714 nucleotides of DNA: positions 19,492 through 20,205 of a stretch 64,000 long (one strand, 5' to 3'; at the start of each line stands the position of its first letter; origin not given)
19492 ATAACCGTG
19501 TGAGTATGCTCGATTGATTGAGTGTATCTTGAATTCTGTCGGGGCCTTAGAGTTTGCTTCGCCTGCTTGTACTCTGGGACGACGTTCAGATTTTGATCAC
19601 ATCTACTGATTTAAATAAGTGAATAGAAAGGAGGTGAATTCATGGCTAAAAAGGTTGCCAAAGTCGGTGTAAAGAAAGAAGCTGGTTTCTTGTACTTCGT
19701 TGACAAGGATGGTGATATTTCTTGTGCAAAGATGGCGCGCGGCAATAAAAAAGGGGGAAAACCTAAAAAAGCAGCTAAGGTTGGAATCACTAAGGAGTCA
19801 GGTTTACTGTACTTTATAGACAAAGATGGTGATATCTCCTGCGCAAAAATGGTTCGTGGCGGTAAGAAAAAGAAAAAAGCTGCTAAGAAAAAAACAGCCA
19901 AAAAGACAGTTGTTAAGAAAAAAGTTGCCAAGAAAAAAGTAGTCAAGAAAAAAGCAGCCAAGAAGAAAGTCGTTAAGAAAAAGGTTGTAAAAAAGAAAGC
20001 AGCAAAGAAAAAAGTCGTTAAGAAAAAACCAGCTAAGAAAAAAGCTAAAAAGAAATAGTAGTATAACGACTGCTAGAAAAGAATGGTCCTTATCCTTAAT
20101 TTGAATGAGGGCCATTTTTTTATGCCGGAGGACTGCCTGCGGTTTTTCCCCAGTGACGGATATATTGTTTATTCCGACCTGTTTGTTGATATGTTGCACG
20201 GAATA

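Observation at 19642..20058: Lysine-rich histone H1-like protein with a tandemly duplicated globular module and a repeat-encoded basic tail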

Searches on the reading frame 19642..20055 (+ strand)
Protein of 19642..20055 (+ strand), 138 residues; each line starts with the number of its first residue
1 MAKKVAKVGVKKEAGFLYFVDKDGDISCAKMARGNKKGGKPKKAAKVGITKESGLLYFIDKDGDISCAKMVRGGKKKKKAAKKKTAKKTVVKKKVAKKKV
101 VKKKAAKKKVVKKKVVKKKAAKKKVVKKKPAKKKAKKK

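Call 3: search_protein_families(library=pfam, proteins=[window:19642-20055:+], max_evalue=10)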
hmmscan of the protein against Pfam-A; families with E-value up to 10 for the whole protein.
seq(138 aa): 0 families

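Call 4: search_protein_families(library=ncbifam, proteins=[window:19642-20055:+], max_evalue=10)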
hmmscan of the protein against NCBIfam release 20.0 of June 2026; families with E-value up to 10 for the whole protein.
seq(138 aa): 3 families
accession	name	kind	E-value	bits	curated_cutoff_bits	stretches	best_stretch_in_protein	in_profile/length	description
NF046106.1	ResusProRpf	equivalog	0.025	14.2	180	1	37-125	108-196/258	resuscitation-promoting factor Rpf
NF004560.0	PRK05901.1-1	equivalog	4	6.4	711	1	75-135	44-110/516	RNA polymerase sigma factor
NF006451.0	PRK08780.1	equivalog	6.7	4.9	1265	1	46-129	738-817/824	DNA topoisomerase I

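Call 29: list_cluster_members(proteins=[window:19642-20055:+])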
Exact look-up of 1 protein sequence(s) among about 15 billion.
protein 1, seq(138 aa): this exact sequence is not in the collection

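Call 79: predict_structure(alignment_id=A6)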
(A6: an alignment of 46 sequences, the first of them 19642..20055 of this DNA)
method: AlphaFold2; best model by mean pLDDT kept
length: 138 residues; sequences in the alignment: 46
mean_pLDDT: 84.5   pTM: 0.50
mean pLDDT of the five models: 84.5, 84.1, 77.9, 76.2, 75.2
residues with pLDDT >= 90: 67; 70-90: 49; 50-70: 21; < 50: 1
segments of 3 or more residues with pLDDT < 50: none
pLDDT, mean of each block of 10 residues (from residue 1): 91 94 95 93 94 92 93 67 75 84 89 88 68 54
secondary structure, 60 per line:
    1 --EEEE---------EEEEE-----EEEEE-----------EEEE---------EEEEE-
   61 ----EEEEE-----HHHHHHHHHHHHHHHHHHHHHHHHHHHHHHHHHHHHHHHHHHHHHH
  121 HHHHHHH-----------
elements in order: E3-6 E16-20 E26-30 E42-45 E55-59 E65-69 H75-127
